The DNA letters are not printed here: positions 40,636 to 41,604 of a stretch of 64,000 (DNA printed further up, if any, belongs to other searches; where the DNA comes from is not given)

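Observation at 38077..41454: dacF-gpsA-spoIIAA-sigF arrangement with no spoIIAB anti-sigma factor/kinase between the antagonist and the sigma factor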

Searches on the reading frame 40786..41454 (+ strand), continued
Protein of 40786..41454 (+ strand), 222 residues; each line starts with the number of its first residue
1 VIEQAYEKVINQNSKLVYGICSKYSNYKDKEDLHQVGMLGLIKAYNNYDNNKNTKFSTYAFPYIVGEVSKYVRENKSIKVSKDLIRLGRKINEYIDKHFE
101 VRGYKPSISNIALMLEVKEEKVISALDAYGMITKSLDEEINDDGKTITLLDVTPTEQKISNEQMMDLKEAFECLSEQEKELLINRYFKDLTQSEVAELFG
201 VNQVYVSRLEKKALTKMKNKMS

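Call 40: search_protein_families(library=ncbifam, proteins=[L037:9989-10660:+, L039:9983-10645:+, L059:370-1002:+, L069:9992-10657:+, L033:9980-10642:+, L027:9986-10657:+, L050:7005-7649:+, L064:6871-7596:+, L063:9893-10663:+, L037:9631-9975:+], max_evalue=1e-20)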
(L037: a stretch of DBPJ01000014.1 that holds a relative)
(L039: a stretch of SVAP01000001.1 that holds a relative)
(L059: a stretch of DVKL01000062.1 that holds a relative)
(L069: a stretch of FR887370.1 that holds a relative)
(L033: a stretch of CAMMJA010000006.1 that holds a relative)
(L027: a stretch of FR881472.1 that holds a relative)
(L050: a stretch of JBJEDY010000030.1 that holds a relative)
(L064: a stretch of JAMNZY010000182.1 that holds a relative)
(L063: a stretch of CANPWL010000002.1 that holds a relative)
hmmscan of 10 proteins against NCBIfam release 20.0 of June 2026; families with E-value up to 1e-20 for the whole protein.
L037:9989-10660:+ (224 aa): 13 families
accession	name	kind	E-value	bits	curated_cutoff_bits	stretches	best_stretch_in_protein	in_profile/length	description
NF004052.0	PRK05572.1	subfamily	1.8e-60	204.6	311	1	3-221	30-250/252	SigF/SigG family RNA polymerase sporulation sigma factor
TIGR02885.1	spore_sigF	equivalog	6.2e-60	202.9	321.45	1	3-221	9-231/231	RNA polymerase sporulation sigma factor SigF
TIGR02980.1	SigBFG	subfamily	4.1e-58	196.8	234.35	1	5-221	3-226/227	SigB/SigF/SigG family RNA polymerase sigma factor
NF006071.0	PRK08215.1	equivalog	1.2e-42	146.3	372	1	4-221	36-257/258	RNA polymerase sporulation sigma factor SigG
TIGR02850.1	spore_sigG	equivalog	5.7e-38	130.8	457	1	4-220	33-253/254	RNA polymerase sporulation sigma factor SigG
TIGR02941.1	Sigma_B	equivalog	9.7e-35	120.2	315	1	2-220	26-252/255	RNA polymerase sigma factor SigB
NF005644.0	PRK07408.1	subfamily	2e-32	112.9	261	1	26-221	50-253/258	RNA polymerase sigma factor SigF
NF005514.0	PRK07122.1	subfamily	7.5e-30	104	372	1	29-221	65-263/264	RNA polymerase sigma factor SigF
TIGR02479.1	FliA_WhiG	subfamily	1.1e-28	100.5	189.6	1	19-221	14-223/224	FliA/WhiG family RNA polymerase sigma factor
TIGR02937.1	sigma70-ECF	superfamily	4.7e-25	88.1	42.9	1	5-220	1-164/165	sigma-70 family RNA polymerase sigma factor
TIGR02997.1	Sig70-cyanoRpoD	subfamily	8.6e-23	81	384.5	1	6-218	75-298/298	RNA polymerase sigma factor, RpoD/SigA family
TIGR02393.1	RpoD_Cterm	equivalog_domain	1.2e-21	77.4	354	1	10-220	5-227/238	RNA polymerase sigma factor RpoD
NF005413.0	PRK06986.1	subfamily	2.6e-21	76.6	201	1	18-221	30-236/241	RNA polymerase sigma factor FliA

L039:9983-10645:+ (221 aa): 16 families
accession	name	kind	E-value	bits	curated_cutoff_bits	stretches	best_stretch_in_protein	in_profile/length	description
NF004052.0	PRK05572.1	subfamily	1.1e-51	175.8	311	1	5-219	34-250/252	SigF/SigG family RNA polymerase sporulation sigma factor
TIGR02980.1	SigBFG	subfamily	1.1e-51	175.7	234.35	1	5-219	5-226/227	SigB/SigF/SigG family RNA polymerase sigma factor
TIGR02885.1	spore_sigF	equivalog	1.4e-51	175.6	321.45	1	5-219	13-231/231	RNA polymerase sporulation sigma factor SigF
NF006071.0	PRK08215.1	equivalog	8.7e-47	159.9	372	1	6-219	40-257/258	RNA polymerase sporulation sigma factor SigG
TIGR02850.1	spore_sigG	equivalog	1.8e-43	148.8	457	1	6-218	37-253/254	RNA polymerase sporulation sigma factor SigG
NF005644.0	PRK07408.1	subfamily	6.8e-31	107.8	261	1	30-219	56-253/258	RNA polymerase sigma factor SigF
TIGR02937.1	sigma70-ECF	superfamily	1.1e-28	99.9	42.9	1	4-218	2-164/165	sigma-70 family RNA polymerase sigma factor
TIGR02941.1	Sigma_B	equivalog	2.7e-28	99.1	315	1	5-218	31-252/255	RNA polymerase sigma factor SigB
TIGR02997.1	Sig70-cyanoRpoD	subfamily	4.8e-28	98.3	384.5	1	6-216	77-298/298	RNA polymerase sigma factor, RpoD/SigA family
TIGR02479.1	FliA_WhiG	subfamily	2.4e-27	96.1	189.6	1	20-219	17-223/224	FliA/WhiG family RNA polymerase sigma factor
NF005514.0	PRK07122.1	subfamily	9.4e-24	84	372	1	28-219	66-263/264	RNA polymerase sigma factor SigF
TIGR02393.1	RpoD_Cterm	equivalog_domain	1.6e-23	83.6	354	1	7-218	4-227/238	RNA polymerase sigma factor RpoD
NF004471.0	PRK05803.1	subfamily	9e-23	80.7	252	0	7-91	54-136/235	RNA polymerase sporulation sigma factor SigK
NF005643.0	PRK07406.1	equivalog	1.8e-22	79.9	500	1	7-217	164-385/397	RNA polymerase sigma factor RpoD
TIGR02394.1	rpoS_proteo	equivalog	4.1e-21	75.7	378.7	1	7-219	50-274/285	RNA polymerase sigma factor RpoS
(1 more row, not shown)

L059:370-1002:+ (211 aa): 11 families
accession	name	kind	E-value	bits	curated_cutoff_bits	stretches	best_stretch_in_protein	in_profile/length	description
TIGR02980.1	SigBFG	subfamily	1.7e-50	171.8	234.35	1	5-210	10-225/227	SigB/SigF/SigG family RNA polymerase sigma factor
TIGR02885.1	spore_sigF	equivalog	4.7e-45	154.2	321.45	1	11-210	24-230/231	RNA polymerase sporulation sigma factor SigF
NF004052.0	PRK05572.1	subfamily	1.5e-43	149.1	311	1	19-211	55-250/252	SigF/SigG family RNA polymerase sporulation sigma factor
NF006071.0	PRK08215.1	equivalog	1.2e-35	123.4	372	1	15-210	54-256/258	RNA polymerase sporulation sigma factor SigG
TIGR02850.1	spore_sigG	equivalog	4.1e-32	111.6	457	1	13-209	49-252/254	RNA polymerase sporulation sigma factor SigG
NF005644.0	PRK07408.1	subfamily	7.2e-31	107.7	261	1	24-211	56-253/258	RNA polymerase sigma factor SigF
TIGR02479.1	FliA_WhiG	subfamily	2.5e-30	105.9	189.6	1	19-211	22-223/224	FliA/WhiG family RNA polymerase sigma factor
TIGR02937.1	sigma70-ECF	superfamily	1.4e-29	102.8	42.9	1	6-210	9-164/165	sigma-70 family RNA polymerase sigma factor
NF005514.0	PRK07122.1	subfamily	2.3e-29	102.4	372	1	19-210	63-262/264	RNA polymerase sigma factor SigF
TIGR02941.1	Sigma_B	equivalog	1.7e-24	86.7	315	1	4-209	35-251/255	RNA polymerase sigma factor SigB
NF005413.0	PRK06986.1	subfamily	2.2e-22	80.1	201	1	21-211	41-236/241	RNA polymerase sigma factor FliA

L069:9992-10657:+ (222 aa): 10 families
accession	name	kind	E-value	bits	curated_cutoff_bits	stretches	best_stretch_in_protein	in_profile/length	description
TIGR02885.1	spore_sigF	equivalog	4.5e-47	160.8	321.45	1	5-217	14-230/231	RNA polymerase sporulation sigma factor SigF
NF004052.0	PRK05572.1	subfamily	2.5e-45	155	311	1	5-218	35-250/252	SigF/SigG family RNA polymerase sporulation sigma factor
TIGR02980.1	SigBFG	subfamily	3.5e-45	154.4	234.35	1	4-218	5-226/227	SigB/SigF/SigG family RNA polymerase sigma factor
NF006071.0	PRK08215.1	equivalog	1.2e-33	116.8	372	1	5-217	40-256/258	RNA polymerase sporulation sigma factor SigG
TIGR02850.1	spore_sigG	equivalog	9.6e-32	110.4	457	1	4-216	36-252/254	RNA polymerase sporulation sigma factor SigG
TIGR02479.1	FliA_WhiG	subfamily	3.6e-27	95.5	189.6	1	18-217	16-222/224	FliA/WhiG family RNA polymerase sigma factor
TIGR02937.1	sigma70-ECF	superfamily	9.1e-27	93.7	42.9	1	4-216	3-163/165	sigma-70 family RNA polymerase sigma factor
NF005644.0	PRK07408.1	subfamily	5.5e-25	88.5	261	1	29-218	56-253/258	RNA polymerase sigma factor SigF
NF005514.0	PRK07122.1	subfamily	7.2e-23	81.1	372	1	18-217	56-262/264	RNA polymerase sigma factor SigF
TIGR02941.1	Sigma_B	equivalog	1.5e-21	77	315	1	5-217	32-252/255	RNA polymerase sigma factor SigB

L033:9980-10642:+ (221 aa): 12 families
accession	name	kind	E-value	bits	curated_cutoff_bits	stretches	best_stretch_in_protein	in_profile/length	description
TIGR02980.1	SigBFG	subfamily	4.7e-56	190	234.35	1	4-219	4-226/227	SigB/SigF/SigG family RNA polymerase sigma factor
TIGR02885.1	spore_sigF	equivalog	3.4e-52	177.6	321.45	1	7-219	15-231/231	RNA polymerase sporulation sigma factor SigF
NF004052.0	PRK05572.1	subfamily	6.7e-52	176.5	311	1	7-219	36-250/252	SigF/SigG family RNA polymerase sporulation sigma factor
NF006071.0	PRK08215.1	equivalog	7.7e-39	133.8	372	1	9-218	43-256/258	RNA polymerase sporulation sigma factor SigG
TIGR02941.1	Sigma_B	equivalog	5.5e-37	127.6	315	1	4-217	30-251/255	RNA polymerase sigma factor SigB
TIGR02850.1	spore_sigG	equivalog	1.5e-33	116.3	457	1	8-217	39-252/254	RNA polymerase sporulation sigma factor SigG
NF005514.0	PRK07122.1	subfamily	1.3e-32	113.1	372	1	21-219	58-263/264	RNA polymerase sigma factor SigF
NF005644.0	PRK07408.1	subfamily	4.6e-32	111.7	261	1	19-219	47-253/258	RNA polymerase sigma factor SigF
TIGR02937.1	sigma70-ECF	superfamily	4.8e-30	104.4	42.9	1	5-219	3-165/165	sigma-70 family RNA polymerase sigma factor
TIGR02479.1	FliA_WhiG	subfamily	1.7e-29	103.2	189.6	1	15-219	12-223/224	FliA/WhiG family RNA polymerase sigma factor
TIGR02997.1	Sig70-cyanoRpoD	subfamily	7.1e-22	78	384.5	1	14-216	85-298/298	RNA polymerase sigma factor, RpoD/SigA family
NF005413.0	PRK06986.1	subfamily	3e-21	76.3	201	1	7-219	17-236/241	RNA polymerase sigma factor FliA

L027:9986-10657:+ (224 aa): 14 families
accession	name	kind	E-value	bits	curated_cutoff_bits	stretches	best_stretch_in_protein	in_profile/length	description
NF004052.0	PRK05572.1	subfamily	2.8e-56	190.8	311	1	7-223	33-251/252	SigF/SigG family RNA polymerase sporulation sigma factor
TIGR02885.1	spore_sigF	equivalog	3.1e-55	187.5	321.45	1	6-222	11-231/231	RNA polymerase sporulation sigma factor SigF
TIGR02980.1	SigBFG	subfamily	1.8e-54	184.8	234.35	1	9-222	6-226/227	SigB/SigF/SigG family RNA polymerase sigma factor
NF006071.0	PRK08215.1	equivalog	1.4e-48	165.7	372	1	7-222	38-257/258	RNA polymerase sporulation sigma factor SigG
TIGR02850.1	spore_sigG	equivalog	5.9e-45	153.7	457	1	7-221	35-253/254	RNA polymerase sporulation sigma factor SigG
TIGR02941.1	Sigma_B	equivalog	2.6e-34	118.8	315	1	9-221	32-252/255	RNA polymerase sigma factor SigB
NF005644.0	PRK07408.1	subfamily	1.4e-30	106.8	261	1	30-223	53-254/258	RNA polymerase sigma factor SigF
TIGR02479.1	FliA_WhiG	subfamily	8.1e-30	104.2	189.6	1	21-223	15-224/224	FliA/WhiG family RNA polymerase sigma factor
TIGR02937.1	sigma70-ECF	superfamily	1.9e-27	95.9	42.9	1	8-222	3-165/165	sigma-70 family RNA polymerase sigma factor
NF005514.0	PRK07122.1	subfamily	1.9e-25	89.5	372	1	11-222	45-263/264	RNA polymerase sigma factor SigF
NF005413.0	PRK06986.1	subfamily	2.5e-24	86.4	201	1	31-223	42-237/241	RNA polymerase sigma factor FliA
NF004471.0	PRK05803.1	subfamily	2.3e-22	79.4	252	0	9-81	53-126/235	RNA polymerase sporulation sigma factor SigK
TIGR02393.1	RpoD_Cterm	equivalog_domain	3.2e-21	76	354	1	9-221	3-227/238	RNA polymerase sigma factor RpoD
TIGR02997.1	Sig70-cyanoRpoD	subfamily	5.5e-21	75.1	384.5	1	9-219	77-298/298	RNA polymerase sigma factor, RpoD/SigA family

L050:7005-7649:+ (215 aa): 10 families
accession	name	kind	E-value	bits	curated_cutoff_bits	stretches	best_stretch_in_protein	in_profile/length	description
TIGR02980.1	SigBFG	subfamily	7.8e-47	159.9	234.35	1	4-212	6-225/227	SigB/SigF/SigG family RNA polymerase sigma factor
TIGR02885.1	spore_sigF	equivalog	3.9e-45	154.5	321.45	1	3-213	13-231/231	RNA polymerase sporulation sigma factor SigF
NF004052.0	PRK05572.1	subfamily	1.8e-43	148.9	311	1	3-213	34-250/252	SigF/SigG family RNA polymerase sporulation sigma factor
NF005644.0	PRK07408.1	subfamily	2.9e-32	112.3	261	1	5-213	31-253/258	RNA polymerase sigma factor SigF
NF006071.0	PRK08215.1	equivalog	7.6e-31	107.6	372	1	4-213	40-257/258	RNA polymerase sporulation sigma factor SigG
TIGR02850.1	spore_sigG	equivalog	4.2e-30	105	457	1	4-212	37-253/254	RNA polymerase sporulation sigma factor SigG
TIGR02937.1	sigma70-ECF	superfamily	4.5e-27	94.7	42.9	1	3-213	3-165/165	sigma-70 family RNA polymerase sigma factor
TIGR02479.1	FliA_WhiG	subfamily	1.1e-26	94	189.6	1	23-213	23-223/224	FliA/WhiG family RNA polymerase sigma factor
TIGR02941.1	Sigma_B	equivalog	1.5e-26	93.4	315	1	4-211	32-251/255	RNA polymerase sigma factor SigB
NF005514.0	PRK07122.1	subfamily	6.5e-25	87.8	372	1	5-211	44-261/264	RNA polymerase sigma factor SigF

L064:6871-7596:+ (242 aa): 39 families (the best 25 are shown)
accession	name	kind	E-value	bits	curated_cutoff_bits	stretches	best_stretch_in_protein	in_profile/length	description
NF004052.0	PRK05572.1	subfamily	3.6e-105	351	311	1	4-240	17-251/252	SigF/SigG family RNA polymerase sporulation sigma factor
TIGR02885.1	spore_sigF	equivalog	3.2e-102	341.3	321.45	1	9-237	1-229/231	RNA polymerase sporulation sigma factor SigF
NF006071.0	PRK08215.1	equivalog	1.2e-84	283.9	372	1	4-238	22-256/258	RNA polymerase sporulation sigma factor SigG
TIGR02980.1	SigBFG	subfamily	1.6e-83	279.9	234.35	1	17-238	1-225/227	SigB/SigF/SigG family RNA polymerase sigma factor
TIGR02850.1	spore_sigG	equivalog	8.9e-80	267.8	457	1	5-237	20-252/254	RNA polymerase sporulation sigma factor SigG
TIGR02941.1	Sigma_B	equivalog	1.2e-48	165.8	315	1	8-238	17-252/255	RNA polymerase sigma factor SigB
NF005514.0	PRK07122.1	subfamily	1.6e-47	161.9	372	1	10-239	31-263/264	RNA polymerase sigma factor SigF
NF005644.0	PRK07408.1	subfamily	8e-47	160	261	1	5-241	12-255/258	RNA polymerase sigma factor SigF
TIGR02393.1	RpoD_Cterm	equivalog_domain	1.1e-38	133.2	354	1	20-237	1-226/238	RNA polymerase sigma factor RpoD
TIGR02997.1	Sig70-cyanoRpoD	subfamily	2.1e-38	132.3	384.5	1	7-235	62-297/298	RNA polymerase sigma factor, RpoD/SigA family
TIGR02937.1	sigma70-ECF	superfamily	1.3e-37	129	42.9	1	19-239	1-165/165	sigma-70 family RNA polymerase sigma factor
TIGR02479.1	FliA_WhiG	subfamily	1.6e-35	122.9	189.6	1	42-239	22-223/224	FliA/WhiG family RNA polymerase sigma factor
NF005920.0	PRK07921.1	subfamily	1.4e-34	119.6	464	1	10-236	81-315/328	RNA polymerase sigma factor SigB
NF041931.2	MzaA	equivalog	1.1e-33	117.1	800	1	13-236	469-702/726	MZA anti-phage system associated sigma-70 family RNA polymerase sigma factor MzaA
NF006666.0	PRK09210.1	equivalog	1.3e-33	116.8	572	1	2-236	115-357/370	RNA polymerase sigma factor RpoD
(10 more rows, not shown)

L063:9893-10663:+ (257 aa): 26 families (the best 25 are shown)
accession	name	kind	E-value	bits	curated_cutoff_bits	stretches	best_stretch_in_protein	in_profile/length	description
NF006071.0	PRK08215.1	equivalog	6.9e-119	396.2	372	1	1-255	1-256/258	RNA polymerase sporulation sigma factor SigG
TIGR02850.1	spore_sigG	equivalog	1e-115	385.6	457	1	4-255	1-253/254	RNA polymerase sporulation sigma factor SigG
NF004052.0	PRK05572.1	subfamily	1.1e-88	297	311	1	12-255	7-249/252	SigF/SigG family RNA polymerase sporulation sigma factor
TIGR02885.1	spore_sigF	equivalog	1.8e-85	286.4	321.45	1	27-255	1-230/231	RNA polymerase sporulation sigma factor SigF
TIGR02980.1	SigBFG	subfamily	5.9e-74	248.6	234.35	1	35-255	1-225/227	SigB/SigF/SigG family RNA polymerase sigma factor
NF005514.0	PRK07122.1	subfamily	3.8e-40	137.7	372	1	28-255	31-262/264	RNA polymerase sigma factor SigF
TIGR02941.1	Sigma_B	equivalog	2.3e-35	122.3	315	1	34-254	26-251/255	RNA polymerase sigma factor SigB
NF005644.0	PRK07408.1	subfamily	2.9e-34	118.9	261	1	22-255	11-252/258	RNA polymerase sigma factor SigF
NF004471.0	PRK05803.1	subfamily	5.5e-34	117.4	252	0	17-118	29-131/235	RNA polymerase sporulation sigma factor SigK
NF006158.0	PRK08301.1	equivalog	6.2e-33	114.2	339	0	13-118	35-140/241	RNA polymerase sporulation sigma factor SigE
TIGR02937.1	sigma70-ECF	superfamily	1.5e-32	112.5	42.9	1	38-255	2-164/165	sigma-70 family RNA polymerase sigma factor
TIGR02846.1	spore_sigmaK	equivalog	3.6e-31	108.5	298.65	0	18-120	29-131/227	RNA polymerase sporulation sigma factor SigK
TIGR02835.1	spore_sigmaE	equivalog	2.1e-30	105.9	348.6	0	16-118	31-133/234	RNA polymerase sporulation sigma factor SigE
NF006666.0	PRK09210.1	equivalog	2.6e-29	102.7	572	1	16-253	111-357/370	RNA polymerase sigma factor RpoD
TIGR02479.1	FliA_WhiG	subfamily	7.5e-28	97.8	189.6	1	64-256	26-223/224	FliA/WhiG family RNA polymerase sigma factor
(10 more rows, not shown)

L037:9631-9975:+ (115 aa): 0 families

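Call 42: search_solved_structures(query=window:40786-41451:+, max_evalue=1e-10, show_alignments=2)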
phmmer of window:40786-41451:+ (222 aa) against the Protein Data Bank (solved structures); distinct sequences matched with E-value up to 1e-10: 17.
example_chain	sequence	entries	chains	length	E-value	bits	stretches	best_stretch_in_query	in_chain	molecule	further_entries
1l0o_C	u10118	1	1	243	9.9e-41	143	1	4-217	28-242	sigma factor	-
8x6g_H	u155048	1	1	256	2.9e-32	115.3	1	5-218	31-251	RNA polymerase sigma factor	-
8h3v_G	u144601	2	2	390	7.8e-17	65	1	4-219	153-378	RNA polymerase sigma factor SigA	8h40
9dvs_G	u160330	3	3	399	3.9e-16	62.7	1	4-219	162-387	RNA polymerase sigma factor SigA1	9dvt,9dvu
8gzg_F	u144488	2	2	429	3.2e-15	59.7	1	4-219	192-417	RNA polymerase sigma factor SigA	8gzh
5tw1_F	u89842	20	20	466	3.2e-13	53.2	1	7-219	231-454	RNA polymerase sigma factor SigA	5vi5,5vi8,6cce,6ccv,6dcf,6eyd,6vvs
7kif_F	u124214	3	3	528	6e-13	52.3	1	7-219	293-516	RNA polymerase sigma factor SigA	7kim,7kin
5uh5_F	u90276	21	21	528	6e-13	52.3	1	7-219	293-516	RNA polymerase sigma factor SigA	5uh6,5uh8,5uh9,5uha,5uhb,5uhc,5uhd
6bzo_F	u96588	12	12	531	6.1e-13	52.3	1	7-219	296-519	RNA polymerase sigma factor SigA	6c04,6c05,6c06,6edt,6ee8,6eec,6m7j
9e7v_F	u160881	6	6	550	7e-13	52.1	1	7-219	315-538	RNA polymerase sigma factor SigA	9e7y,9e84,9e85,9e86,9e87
7xya_F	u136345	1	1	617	1.2e-11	48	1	4-219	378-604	RNA polymerase sigma factor RpoD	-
9gdo_F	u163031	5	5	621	4.4e-11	46.2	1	4-219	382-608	RNA polymerase sigma factor RpoD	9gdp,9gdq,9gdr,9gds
1rp3_A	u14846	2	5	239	5.9e-11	45.8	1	28-221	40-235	RNA polymerase sigma factor SIGMA-28 (FliA) | RNA polymerase sigma factor FliA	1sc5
4ljz_F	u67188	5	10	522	8e-11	45.4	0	4-219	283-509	RNA polymerase sigma factor RpoD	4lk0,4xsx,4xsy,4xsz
5vt0_L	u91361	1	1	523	8e-11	45.4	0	4-219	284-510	RNA polymerase sigma factor RpoD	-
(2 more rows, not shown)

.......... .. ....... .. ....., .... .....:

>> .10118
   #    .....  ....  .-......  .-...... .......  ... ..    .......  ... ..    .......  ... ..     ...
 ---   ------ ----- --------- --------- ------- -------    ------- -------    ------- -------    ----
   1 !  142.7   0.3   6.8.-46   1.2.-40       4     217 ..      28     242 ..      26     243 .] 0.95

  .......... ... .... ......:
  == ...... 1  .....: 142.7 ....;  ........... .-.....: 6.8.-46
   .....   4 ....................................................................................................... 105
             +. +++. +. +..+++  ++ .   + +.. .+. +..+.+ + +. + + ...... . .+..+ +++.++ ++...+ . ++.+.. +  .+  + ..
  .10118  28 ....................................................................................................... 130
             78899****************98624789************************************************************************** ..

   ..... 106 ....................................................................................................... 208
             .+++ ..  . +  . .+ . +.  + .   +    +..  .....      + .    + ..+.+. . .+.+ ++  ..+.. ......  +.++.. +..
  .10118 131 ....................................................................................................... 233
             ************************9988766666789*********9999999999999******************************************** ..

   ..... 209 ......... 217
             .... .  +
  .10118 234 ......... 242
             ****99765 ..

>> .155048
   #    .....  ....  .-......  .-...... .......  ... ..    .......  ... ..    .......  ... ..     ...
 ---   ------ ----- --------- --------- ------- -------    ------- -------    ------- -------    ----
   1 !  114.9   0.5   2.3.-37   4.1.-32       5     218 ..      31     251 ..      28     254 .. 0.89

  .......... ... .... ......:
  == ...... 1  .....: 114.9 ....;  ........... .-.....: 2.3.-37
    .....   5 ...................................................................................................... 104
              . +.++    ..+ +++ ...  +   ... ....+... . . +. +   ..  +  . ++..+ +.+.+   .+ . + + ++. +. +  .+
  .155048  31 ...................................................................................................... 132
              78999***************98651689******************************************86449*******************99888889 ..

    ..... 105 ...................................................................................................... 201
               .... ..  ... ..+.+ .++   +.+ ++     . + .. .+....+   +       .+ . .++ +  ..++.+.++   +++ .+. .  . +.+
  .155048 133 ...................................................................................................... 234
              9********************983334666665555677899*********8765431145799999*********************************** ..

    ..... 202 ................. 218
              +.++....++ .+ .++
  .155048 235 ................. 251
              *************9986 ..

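Call 57: predict_structure(alignment_id=A3)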
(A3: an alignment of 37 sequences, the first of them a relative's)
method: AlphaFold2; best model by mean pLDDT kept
length: 324 residues; sequences in the alignment: 37
mean_pLDDT: 68.7   pTM: 0.31
mean pLDDT of the five models: 68.7, 67.6, 65.5, 63.4, 60.9
residues with pLDDT >= 90: 4; 70-90: 197; 50-70: 66; < 50: 57
segments of 3 or more residues with pLDDT < 50: 2-4, 80-107, 180-182, 236-258
pLDDT, mean of each block of 10 residues (from residue 1): 53 69 77 69 69 76 77 62 39 29 38 70 75 68 75 73 78 71 57 77 84 86 82 54 43 46 77 88 83 81 82 85 82
secondary structure, 60 per line:
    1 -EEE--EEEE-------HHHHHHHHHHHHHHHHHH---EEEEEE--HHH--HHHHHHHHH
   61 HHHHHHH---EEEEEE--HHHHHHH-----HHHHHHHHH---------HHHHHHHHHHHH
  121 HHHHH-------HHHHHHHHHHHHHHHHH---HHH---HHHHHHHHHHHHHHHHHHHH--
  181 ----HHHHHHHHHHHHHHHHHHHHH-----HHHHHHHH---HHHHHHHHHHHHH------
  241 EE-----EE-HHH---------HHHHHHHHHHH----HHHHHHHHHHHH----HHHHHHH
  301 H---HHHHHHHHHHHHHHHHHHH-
elements in order: E2-4 E7-10 H18-35 E39-44 H52-67 E71-76 H79-85 H91-99 H109-125 H133-149 H159-178 H185-205 H211-218 H222-234 H263-273 H278-289 H294-301 H305-323

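Call 70: predict_structure(alignment_id=A4)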
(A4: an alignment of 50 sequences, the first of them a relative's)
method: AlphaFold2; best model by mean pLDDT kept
length: 105 residues; sequences in the alignment: 50
mean_pLDDT: 78.2   pTM: 0.68
mean pLDDT of the five models: 78.2, 74.3, 71.7, 70.3, 69.9
residues with pLDDT >= 90: 11; 70-90: 70; 50-70: 16; < 50: 8
segments of 3 or more residues with pLDDT < 50: 99-105
pLDDT, mean of each block of 10 residues (from residue 1): 80 85 86 84 86 84 90 88 58 58 40
secondary structure, 60 per line:
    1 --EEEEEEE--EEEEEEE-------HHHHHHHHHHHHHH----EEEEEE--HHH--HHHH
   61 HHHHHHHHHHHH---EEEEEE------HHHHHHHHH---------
elements in order: E3-9 E12-18 H26-39 E44-49 H57-72 E76-81 H88-96
